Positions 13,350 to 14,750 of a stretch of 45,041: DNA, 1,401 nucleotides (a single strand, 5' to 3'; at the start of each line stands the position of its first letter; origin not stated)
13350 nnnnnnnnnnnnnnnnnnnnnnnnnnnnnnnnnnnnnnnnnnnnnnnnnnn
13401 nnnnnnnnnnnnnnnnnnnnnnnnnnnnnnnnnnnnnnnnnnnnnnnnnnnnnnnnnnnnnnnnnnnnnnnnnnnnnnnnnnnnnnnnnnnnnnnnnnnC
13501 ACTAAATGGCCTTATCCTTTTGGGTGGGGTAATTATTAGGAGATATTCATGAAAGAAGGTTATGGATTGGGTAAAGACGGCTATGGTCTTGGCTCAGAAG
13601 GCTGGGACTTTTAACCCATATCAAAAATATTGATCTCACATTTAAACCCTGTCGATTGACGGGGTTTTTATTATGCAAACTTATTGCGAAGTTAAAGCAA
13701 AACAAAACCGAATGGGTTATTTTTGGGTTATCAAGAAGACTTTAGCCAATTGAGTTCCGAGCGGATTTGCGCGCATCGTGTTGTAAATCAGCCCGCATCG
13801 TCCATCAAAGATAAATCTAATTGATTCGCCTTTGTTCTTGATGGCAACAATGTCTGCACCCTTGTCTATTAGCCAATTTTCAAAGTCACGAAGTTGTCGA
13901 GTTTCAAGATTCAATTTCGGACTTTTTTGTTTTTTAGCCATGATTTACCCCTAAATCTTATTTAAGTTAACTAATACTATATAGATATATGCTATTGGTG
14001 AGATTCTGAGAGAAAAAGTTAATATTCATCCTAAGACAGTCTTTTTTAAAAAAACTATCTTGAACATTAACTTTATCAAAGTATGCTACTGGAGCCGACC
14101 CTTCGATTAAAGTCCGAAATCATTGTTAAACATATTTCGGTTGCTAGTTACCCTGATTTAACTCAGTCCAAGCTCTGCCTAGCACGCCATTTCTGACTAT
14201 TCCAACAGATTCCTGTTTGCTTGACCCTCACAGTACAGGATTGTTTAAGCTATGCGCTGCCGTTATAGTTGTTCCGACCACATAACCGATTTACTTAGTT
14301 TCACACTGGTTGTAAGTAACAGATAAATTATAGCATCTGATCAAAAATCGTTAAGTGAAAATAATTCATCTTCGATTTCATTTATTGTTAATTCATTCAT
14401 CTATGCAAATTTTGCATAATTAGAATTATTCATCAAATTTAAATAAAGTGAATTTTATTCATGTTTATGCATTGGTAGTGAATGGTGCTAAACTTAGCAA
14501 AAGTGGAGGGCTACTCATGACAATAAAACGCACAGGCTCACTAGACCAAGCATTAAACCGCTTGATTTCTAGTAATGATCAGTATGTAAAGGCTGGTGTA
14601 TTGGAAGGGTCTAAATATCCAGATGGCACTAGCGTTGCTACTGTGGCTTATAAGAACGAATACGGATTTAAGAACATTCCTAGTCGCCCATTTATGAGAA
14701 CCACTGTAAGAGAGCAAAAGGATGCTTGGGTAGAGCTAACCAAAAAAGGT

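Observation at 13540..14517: Island inside the structural module: antisense moron plus about 500 bp of ORF-free, hairpin-rich, higher-GC sequence (candidate structured ncRNA)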

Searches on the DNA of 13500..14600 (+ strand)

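Call 5: search_rna_families(source=window, start=13500, end=14600, threshold=evalue, max_evalue=10, show_alignments=3)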
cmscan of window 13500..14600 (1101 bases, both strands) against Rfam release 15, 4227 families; matches with E-value up to 10: 12.
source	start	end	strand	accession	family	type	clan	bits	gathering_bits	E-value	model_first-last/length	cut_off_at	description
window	14182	14288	-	RF02932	Betaproteobacteria-1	Gene; sRNA;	-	25.9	49.4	0.013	1-120/120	no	Betaproteobacteria-1 RNA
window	13608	13668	+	RF01393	isrJ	Gene; sRNA;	-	23.1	37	0.11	1-75/75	no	isrJ Hfq binding RNA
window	14016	14073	-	RF03244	mir-4798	Gene; miRNA;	-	21.5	75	0.2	1-75/75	no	mir-4798 microRNA precursor family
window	13624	13672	-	RF02628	Hrs1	Gene; sRNA;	-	20.2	56.4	0.35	1-74/74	no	Hfq-regulated sRNA 1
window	14016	14073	-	RF03912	mir-4659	Gene; miRNA;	-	20.2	92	0.46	1-73/73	no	mir-4659 microRNA precursor family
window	14017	14077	+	RF01814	rhtB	Gene; sRNA;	-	18.4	55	5.3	1-83/83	no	rhtB sRNA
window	13623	13684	-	RF02621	BSnc120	Gene; sRNA;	-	17.3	114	1.1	1-88/88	no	Brucella sRNA 120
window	13604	13669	+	RF02701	PsrR1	Gene; sRNA;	-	17.1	42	2.8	1-79/79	no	Photosynthesis regulatory RNA1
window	14198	14251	+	RF02117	FMR1-AS1_1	Gene; lncRNA;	-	17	40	0.3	1-56/56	no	FMR1 antisense RNA 1 conserved region 1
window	14012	14077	-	RF03556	mir-559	Gene; miRNA;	-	16.9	95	4.8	1-91/91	no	mir-559 microRNA precursor family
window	14011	14096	+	RF01504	Afu_254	Gene; sRNA;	-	16.5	60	7.5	1-158/158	no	A. fumigatus sRNA Afu_254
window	13515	13551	+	RF03012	Mu-gpT-DE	Gene; sRNA;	-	13.3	49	6.4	1-53/53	no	Mu-gpT-DE RNA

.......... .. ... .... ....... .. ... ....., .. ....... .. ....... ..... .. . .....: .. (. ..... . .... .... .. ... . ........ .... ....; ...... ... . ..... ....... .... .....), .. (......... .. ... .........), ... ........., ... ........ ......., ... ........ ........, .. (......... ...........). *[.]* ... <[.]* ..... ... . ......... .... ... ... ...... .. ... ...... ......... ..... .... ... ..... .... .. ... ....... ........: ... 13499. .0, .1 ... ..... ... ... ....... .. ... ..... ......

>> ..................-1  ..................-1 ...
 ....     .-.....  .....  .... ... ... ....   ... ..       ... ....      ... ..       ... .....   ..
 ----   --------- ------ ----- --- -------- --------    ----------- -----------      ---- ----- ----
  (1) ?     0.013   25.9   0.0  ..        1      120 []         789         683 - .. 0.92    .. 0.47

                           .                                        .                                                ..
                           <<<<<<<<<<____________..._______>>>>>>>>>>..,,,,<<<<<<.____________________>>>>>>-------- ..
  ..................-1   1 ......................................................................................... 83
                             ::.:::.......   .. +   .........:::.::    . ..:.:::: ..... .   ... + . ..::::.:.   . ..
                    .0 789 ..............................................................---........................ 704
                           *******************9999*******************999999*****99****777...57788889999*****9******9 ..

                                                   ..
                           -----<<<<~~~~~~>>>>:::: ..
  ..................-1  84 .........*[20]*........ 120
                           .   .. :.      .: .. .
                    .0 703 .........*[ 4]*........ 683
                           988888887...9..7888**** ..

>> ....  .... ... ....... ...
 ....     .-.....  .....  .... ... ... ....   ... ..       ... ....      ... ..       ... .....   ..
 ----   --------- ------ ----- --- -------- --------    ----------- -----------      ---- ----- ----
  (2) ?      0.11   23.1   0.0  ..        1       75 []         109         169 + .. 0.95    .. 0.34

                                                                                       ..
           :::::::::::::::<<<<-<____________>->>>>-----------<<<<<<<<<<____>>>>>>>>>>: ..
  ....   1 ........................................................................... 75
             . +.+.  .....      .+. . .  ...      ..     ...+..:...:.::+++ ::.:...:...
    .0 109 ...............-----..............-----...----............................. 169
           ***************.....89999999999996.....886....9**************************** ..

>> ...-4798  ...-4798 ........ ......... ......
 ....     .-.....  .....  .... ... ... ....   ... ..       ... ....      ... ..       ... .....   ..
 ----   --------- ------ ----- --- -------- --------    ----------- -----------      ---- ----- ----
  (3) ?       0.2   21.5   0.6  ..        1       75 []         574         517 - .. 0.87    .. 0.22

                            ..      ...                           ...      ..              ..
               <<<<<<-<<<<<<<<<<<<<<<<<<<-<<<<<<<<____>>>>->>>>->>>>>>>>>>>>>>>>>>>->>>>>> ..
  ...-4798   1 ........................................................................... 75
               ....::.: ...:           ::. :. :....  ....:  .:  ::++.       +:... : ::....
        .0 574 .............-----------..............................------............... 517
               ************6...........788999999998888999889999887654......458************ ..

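Call 8: search_dna_similar(query=window:13540-14520:+, collection=phages, mode=distant, max_rows=40)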
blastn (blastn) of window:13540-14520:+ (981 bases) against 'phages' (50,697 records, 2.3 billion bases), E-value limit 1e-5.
Records with a match: 70; places in all: 74; records where one place covers at least 80% of the query: 34.
Best place of each record, by identity: >=99% 13; 95-99% 27; 90-95% 13; 80-90% 17.
By first word of the organism name: Acinetobacter 70.
By host as written in the record: Acinetobacter baumannii 35; - 6; Acinetobacter sp. 5; Acinetobacter baumannii AB2 2; Acinetobacter soli KZ-1 2; Acinetobacter baumannii YMC/13/01/C62 2; Acinetobacter baumannii strain MRAB10-230 1; Acinetobacter baumannii NAB01B 1; and 16 more.
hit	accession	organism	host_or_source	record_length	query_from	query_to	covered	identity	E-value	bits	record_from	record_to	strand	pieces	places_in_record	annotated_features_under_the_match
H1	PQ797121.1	Acinetobacter phage MRABphi22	Acinetobacter baumannii strain ...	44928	1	981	100%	100.0%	0e+0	1770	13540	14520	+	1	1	ribonuclease H | putative RNA polymerase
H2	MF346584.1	Acinetobacter phage AbP2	Acinetobacter baumannii AB2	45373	1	981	100%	100.0%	0e+0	1770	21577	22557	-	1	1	hypothetical protein (x2)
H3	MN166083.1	Acinetobacter phage Abp9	Acinetobacter baumannii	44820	1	981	100%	100.0%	0e+0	1770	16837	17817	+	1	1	hypothetical protein (x2)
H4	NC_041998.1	Acinetobacter phage AbP2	Acinetobacter baumannii AB2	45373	1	981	100%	100.0%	0e+0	1770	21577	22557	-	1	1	hypothetical protein | tail completion or Neck1 protein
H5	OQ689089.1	Acinetobacter phage P1068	medical sewage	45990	1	981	100%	100.0%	0e+0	1770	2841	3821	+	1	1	hypothetical protein (x4) | tail completion or Neck1 protein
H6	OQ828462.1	Acinetobacter phage AB_SZL4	Acinetobacter baumannii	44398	1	981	100%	100.0%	0e+0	1770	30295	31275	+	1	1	hypothetical protein | putative RNA polymerase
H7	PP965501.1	Acinetobacter phage AB_SZL3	Acinetobacter baumannii NAB01B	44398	1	981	100%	100.0%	0e+0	1770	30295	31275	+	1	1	hypothetical protein | tail protein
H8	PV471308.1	Acinetobacter phage HN_Aba_01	Acinetobacter baumannii Aba_01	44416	1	981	100%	100.0%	0e+0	1770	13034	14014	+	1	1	hypothetical protein | tail completion or Neck1 protein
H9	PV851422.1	Acinetobacter phage P11B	Acinetobacter baumannii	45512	1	981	100%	100.0%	0e+0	1770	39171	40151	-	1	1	AFKNPDHD_00074: hypothetical protein | AFKNPDHD_00073: tail protein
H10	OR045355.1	Acinetobacter phage Ab31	Acinetobacter baumannii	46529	1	980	100%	95.6%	0e+0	1571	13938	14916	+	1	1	hypothetical protein (x3) | putative RNA polymerase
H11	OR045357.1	Acinetobacter phage Ab59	Acinetobacter baumannii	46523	1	980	100%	95.6%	0e+0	1571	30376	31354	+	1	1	hypothetical protein (x3) | putative RNA polymerase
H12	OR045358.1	Acinetobacter phage Ab65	Acinetobacter baumannii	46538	1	980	100%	95.6%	0e+0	1571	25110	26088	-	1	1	hypothetical protein (x3) | putative RNA polymerase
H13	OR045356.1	Acinetobacter phage Ab69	Acinetobacter baumannii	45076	1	980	100%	95.4%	0e+0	1554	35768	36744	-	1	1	hypothetical protein (x4) | tail completion or Neck1 protein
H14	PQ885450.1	Acinetobacter phage phi1_092006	Acinetobacter baumannii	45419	33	981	93%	99.7%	0e+0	1642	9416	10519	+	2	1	hypothetical protein (x4) | tail length tape measure protein | tail completion or Neck1 protein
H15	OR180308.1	Acinetobacter phage P711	Acinetobacter baumannii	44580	33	980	97%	96.0%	0e+0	1539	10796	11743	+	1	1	hypothetical protein | putative RNA polymerase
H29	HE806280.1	Acinetobacter phage AP22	Acinetobacter baumannii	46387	33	969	96%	85.5%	0e+0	1104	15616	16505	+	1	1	hypothetical protein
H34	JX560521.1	Acinetobacter phage phiAC-1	Acinetobacter soli KZ-1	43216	105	964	88%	83.7%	0e+0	921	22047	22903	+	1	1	hypothetical protein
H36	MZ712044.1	Acinetobacter phage BUCT629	Acinetobacter baumannii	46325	33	780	73%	97.9%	0e+0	1225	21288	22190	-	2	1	hypothetical protein (x2)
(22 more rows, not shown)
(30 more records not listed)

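Call 17: get_annotated_region(hit=H1, flank=1500)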
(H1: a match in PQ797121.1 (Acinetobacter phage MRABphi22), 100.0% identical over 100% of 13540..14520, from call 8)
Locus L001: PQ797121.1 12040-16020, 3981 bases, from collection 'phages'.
description: Acinetobacter phage MRABphi22, complete genome.
organism: Acinetobacter phage MRABphi22 (NCBI taxid 3389925)
taxonomy: Viruses
host: Acinetobacter baumannii strain MRAB10-230; source: hospital sewage; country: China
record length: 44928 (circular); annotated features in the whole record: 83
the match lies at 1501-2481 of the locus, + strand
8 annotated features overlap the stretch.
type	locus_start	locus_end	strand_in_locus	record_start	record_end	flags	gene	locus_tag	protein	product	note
CDS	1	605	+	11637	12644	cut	-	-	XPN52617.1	major head protein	ORF24; gp24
CDS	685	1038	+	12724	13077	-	-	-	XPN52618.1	hypothetical protein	ORF25; gp25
CDS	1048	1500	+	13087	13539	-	-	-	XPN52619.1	virion structural protein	ORF26; gp26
CDS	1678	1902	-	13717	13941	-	-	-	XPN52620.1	ribonuclease H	ORF27; gp27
CDS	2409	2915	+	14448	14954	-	-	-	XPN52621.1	putative RNA polymerase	ORF28; gp28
CDS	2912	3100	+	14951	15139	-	-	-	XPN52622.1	hypothetical protein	ORF29; gp29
CDS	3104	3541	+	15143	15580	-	-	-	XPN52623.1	hypothetical protein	ORF30; gp30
CDS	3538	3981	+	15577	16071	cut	-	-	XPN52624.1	hypothetical protein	ORF31; gp31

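Call 18: get_annotated_region(hit=H29, flank=1500)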
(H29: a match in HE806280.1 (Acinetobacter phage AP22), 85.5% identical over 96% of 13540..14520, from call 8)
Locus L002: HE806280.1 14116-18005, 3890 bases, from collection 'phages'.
description: Acinetobacter bacteriophage AP22, complete genome.
organism: Acinetobacter phage AP22 (NCBI taxid 1187128)
taxonomy: Viruses; Duplodnaviria; Heunggongvirae; Uroviricota; Caudoviricetes; Obolenskvirus; Obolenskvirus AP22
host: Acinetobacter baumannii; source: -; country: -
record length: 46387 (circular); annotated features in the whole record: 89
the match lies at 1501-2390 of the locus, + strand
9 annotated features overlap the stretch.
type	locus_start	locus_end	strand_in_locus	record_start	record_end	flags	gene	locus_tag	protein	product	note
CDS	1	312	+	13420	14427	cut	-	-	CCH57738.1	putative capsid protein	ORF30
CDS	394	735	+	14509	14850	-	-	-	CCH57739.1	hypothetical protein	ORF31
CDS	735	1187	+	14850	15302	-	-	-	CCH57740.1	hypothetical protein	ORF32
CDS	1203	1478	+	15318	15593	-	-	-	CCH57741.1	hypothetical protein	ORF33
CDS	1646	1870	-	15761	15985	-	-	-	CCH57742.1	hypothetical protein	ORF34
CDS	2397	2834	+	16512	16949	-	-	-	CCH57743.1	hypothetical protein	ORF35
CDS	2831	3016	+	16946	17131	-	-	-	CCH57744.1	hypothetical protein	ORF36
CDS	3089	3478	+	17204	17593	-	-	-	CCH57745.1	hypothetical protein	ORF37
CDS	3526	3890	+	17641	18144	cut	-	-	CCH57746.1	hypothetical protein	ORF38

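Call 19: get_annotated_region(hit=H34, flank=1500)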
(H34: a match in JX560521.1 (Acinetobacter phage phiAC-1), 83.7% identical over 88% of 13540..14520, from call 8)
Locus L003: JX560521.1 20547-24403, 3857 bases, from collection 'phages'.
description: Acinetobacter phage phiAC-1, complete genome.
organism: Acinetobacter phage phiAC-1 (NCBI taxid 1229760)
taxonomy: Viruses; Duplodnaviria; Heunggongvirae; Uroviricota; Caudoviricetes
host: Acinetobacter soli KZ-1; source: sewage water; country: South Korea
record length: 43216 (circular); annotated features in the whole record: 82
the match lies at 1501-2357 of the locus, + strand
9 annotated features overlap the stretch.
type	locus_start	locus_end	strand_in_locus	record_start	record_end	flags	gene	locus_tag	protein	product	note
CDS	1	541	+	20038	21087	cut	-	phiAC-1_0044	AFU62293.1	hypothetical protein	-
CDS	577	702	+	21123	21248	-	-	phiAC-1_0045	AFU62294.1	hypothetical protein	-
CDS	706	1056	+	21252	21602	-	-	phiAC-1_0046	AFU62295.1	hypothetical protein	-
CDS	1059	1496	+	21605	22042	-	-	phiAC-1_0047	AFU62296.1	hypothetical protein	-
CDS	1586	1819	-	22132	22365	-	-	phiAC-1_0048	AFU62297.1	hypothetical protein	-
CDS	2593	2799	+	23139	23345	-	-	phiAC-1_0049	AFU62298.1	hypothetical protein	-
CDS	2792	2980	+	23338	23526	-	-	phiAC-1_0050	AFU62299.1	hypothetical protein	-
CDS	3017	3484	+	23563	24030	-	-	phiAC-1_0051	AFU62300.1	hypothetical protein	-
CDS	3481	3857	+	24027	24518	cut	-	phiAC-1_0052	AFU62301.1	hypothetical protein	-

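Call 20: get_annotated_region(hit=H36, flank=1500)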
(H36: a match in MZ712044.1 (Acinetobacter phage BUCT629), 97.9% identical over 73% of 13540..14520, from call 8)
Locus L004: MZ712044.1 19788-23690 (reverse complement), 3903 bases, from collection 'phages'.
description: Acinetobacter phage BUCT629, complete genome.
organism: Acinetobacter phage BUCT629 (NCBI taxid 2872338)
taxonomy: Viruses; Duplodnaviria; Heunggongvirae; Uroviricota; Caudoviricetes; Obolenskvirus
host: Acinetobacter baumannii; source: sewage; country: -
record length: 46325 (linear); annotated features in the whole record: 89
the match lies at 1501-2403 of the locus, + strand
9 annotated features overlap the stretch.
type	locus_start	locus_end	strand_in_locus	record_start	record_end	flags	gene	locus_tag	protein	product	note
CDS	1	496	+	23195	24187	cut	-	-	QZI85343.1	putative capsid protein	-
CDS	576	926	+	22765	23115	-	-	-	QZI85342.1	hypothetical protein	-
CDS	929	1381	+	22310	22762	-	-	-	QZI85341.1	hypothetical protein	-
CDS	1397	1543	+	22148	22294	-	-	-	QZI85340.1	hypothetical protein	-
CDS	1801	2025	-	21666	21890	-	-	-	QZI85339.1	hypothetical protein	-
CDS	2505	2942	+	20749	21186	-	-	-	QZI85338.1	putative RNA polymerase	-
CDS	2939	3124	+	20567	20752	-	-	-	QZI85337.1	hypothetical protein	-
CDS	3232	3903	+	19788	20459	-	-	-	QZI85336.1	hypothetical protein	-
CDS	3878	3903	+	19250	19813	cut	-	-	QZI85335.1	hypothetical protein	-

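Call 23: search_dna_similar(query=window:13942-14450:+, collection=phages, mode=distant, max_rows=40, rows=spread, max_evalue=0.01)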
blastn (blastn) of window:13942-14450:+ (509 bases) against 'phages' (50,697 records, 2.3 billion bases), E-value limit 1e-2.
Records with a match: 46; places in all: 50; records where one place covers at least 80% of the query: 34.
Best place of each record, by identity: >=99% 16; 95-99% 20; 90-95% 10.
By first word of the organism name: Acinetobacter 46.
By host as written in the record: Acinetobacter baumannii 24; - 4; Acinetobacter baumannii AB2 2; Acinetobacter soli KZ-1 2; Acinetobacter baumannii strain MRAB10-230 1; Acinetobacter baumannii NAB01B 1; Acinetobacter baumannii Aba_01 1; Acinetobacter baumannii Acb75 1; and 10 more.
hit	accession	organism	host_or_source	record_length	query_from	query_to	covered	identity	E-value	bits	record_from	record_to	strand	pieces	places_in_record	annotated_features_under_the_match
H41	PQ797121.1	Acinetobacter phage MRABphi22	Acinetobacter baumannii strain ...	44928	1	509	100%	100.0%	0e+0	919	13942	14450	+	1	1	putative RNA polymerase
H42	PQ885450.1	Acinetobacter phage phi1_092006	Acinetobacter baumannii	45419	1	509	100%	100.0%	0e+0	919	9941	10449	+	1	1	hypothetical protein (x2)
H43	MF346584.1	Acinetobacter phage AbP2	Acinetobacter baumannii AB2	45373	1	509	100%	100.0%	0e+0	919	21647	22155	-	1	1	none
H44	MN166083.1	Acinetobacter phage Abp9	Acinetobacter baumannii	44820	1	509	100%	100.0%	0e+0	919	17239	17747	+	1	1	hypothetical protein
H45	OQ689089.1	Acinetobacter phage P1068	medical sewage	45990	1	509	100%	100.0%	0e+0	919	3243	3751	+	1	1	hypothetical protein (x2) | tail completion or Neck1 protein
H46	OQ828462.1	Acinetobacter phage AB_SZL4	Acinetobacter baumannii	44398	1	509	100%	100.0%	0e+0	919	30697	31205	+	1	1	none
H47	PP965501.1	Acinetobacter phage AB_SZL3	Acinetobacter baumannii NAB01B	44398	1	509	100%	100.0%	0e+0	919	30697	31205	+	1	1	tail protein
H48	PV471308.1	Acinetobacter phage HN_Aba_01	Acinetobacter baumannii Aba_01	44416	1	509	100%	100.0%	0e+0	919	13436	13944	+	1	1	none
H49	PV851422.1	Acinetobacter phage P11B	Acinetobacter baumannii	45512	1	509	100%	100.0%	0e+0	919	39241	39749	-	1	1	AFKNPDHD_00073: tail protein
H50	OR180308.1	Acinetobacter phage P711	Acinetobacter baumannii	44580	1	509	100%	98.0%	0e+0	874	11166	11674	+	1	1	none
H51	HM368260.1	Acinetobacter phage AB1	Acinetobacter baumannii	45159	2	509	100%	97.8%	0e+0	867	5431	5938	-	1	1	AB1gp09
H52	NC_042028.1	Acinetobacter phage AB1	Acinetobacter baumannii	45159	2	509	100%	97.8%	0e+0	867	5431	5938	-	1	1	tail completion or Neck1 protein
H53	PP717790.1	Acinetobacter phage VB_AB_Acb75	Acinetobacter baumannii Acb75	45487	2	509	100%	97.8%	0e+0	867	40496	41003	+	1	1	none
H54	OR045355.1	Acinetobacter phage Ab31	Acinetobacter baumannii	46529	1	509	100%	97.4%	0e+0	856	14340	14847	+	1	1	hypothetical protein (x2) | putative RNA polymerase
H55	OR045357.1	Acinetobacter phage Ab59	Acinetobacter baumannii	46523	1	509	100%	97.4%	0e+0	856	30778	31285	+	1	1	hypothetical protein (x2) | putative RNA polymerase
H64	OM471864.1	Acinetobacter phage Cato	Acinetobacter baumannii strain KZ-1102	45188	1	509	100%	91.8%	0e+0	713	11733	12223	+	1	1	tail protein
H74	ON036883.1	Acinetobacter phage Scipio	Acinetobacter baumannii strain LUH 5534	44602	1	378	74%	99.2%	0e+0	665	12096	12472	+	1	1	none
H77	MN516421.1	Acinetobacter phage Bphi-R2919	Acinetobacter baumannii YMC18/02/R2919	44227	132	509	74%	91.5%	8e-151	538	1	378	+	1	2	hypothetical protein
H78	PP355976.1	Acinetobacter phage vB_AbaM_YNAF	Acinetobacter baumannii ST2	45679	107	378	53%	100.0%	1e-136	491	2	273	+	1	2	none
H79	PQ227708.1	Acinetobacter phage vB_Aba_QH4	Acinetobacter baumannii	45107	468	509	8%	92.9%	2e-7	64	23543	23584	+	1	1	none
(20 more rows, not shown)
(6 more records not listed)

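Call 24: get_annotated_region(hit=H74, flank=1500)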
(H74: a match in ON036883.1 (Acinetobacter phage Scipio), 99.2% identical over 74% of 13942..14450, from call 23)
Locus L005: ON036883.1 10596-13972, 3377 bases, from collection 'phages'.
description: Acinetobacter phage Scipio, complete genome.
organism: Acinetobacter phage Scipio (NCBI taxid 2935726)
taxonomy: Viruses; Duplodnaviria; Heunggongvirae; Uroviricota; Caudoviricetes; Obolenskvirus
host: Acinetobacter baumannii strain LUH 5534; source: sewage water; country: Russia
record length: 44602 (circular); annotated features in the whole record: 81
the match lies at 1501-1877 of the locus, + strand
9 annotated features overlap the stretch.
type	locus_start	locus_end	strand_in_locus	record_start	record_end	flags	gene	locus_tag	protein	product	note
CDS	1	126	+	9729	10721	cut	-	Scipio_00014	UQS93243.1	major capsid protein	-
CDS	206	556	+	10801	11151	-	-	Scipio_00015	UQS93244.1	hypothetical protein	-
CDS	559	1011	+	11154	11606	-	-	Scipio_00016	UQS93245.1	putative head tail connector protein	-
CDS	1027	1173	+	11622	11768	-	-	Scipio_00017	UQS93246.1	hypothetical protein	-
CDS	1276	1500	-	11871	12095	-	-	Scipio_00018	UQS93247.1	ribonuclease H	-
CDS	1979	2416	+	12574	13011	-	-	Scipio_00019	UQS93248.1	tail protein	-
CDS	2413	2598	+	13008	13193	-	-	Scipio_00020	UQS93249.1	neck protein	-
CDS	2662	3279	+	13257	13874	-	-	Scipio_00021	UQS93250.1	hypothetical protein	-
CDS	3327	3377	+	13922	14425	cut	-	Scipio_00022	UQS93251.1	head-tail adaptor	-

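Call 25: get_annotated_region(hit=H64, flank=1500)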
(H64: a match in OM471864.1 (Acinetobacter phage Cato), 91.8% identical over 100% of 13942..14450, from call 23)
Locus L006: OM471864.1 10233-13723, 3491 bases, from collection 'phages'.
description: Acinetobacter phage Cato, complete genome.
organism: Acinetobacter phage Cato (NCBI taxid 2918864)
taxonomy: Viruses; Duplodnaviria; Heunggongvirae; Uroviricota; Caudoviricetes; Obolenskvirus
host: Acinetobacter baumannii strain KZ-1102; source: sewage water; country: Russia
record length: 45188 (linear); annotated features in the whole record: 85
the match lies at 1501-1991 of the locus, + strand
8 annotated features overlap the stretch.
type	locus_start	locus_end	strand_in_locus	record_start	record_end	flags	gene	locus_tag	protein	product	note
CDS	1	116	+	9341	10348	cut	-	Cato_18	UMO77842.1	major capsid protein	-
CDS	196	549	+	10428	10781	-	-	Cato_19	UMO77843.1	hypothetical protein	-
CDS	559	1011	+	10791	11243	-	-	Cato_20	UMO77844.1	putative head tail connector protein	-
CDS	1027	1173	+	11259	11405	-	-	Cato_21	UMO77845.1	hypothetical protein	-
CDS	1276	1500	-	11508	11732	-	-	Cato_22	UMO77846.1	ribonuclease H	-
CDS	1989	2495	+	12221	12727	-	-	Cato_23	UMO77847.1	tail protein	-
CDS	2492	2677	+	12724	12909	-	-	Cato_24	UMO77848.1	neck protein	-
CDS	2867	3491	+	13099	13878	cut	-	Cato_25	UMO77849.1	S-adenosyl-L-methionine-dependent methyltransferase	-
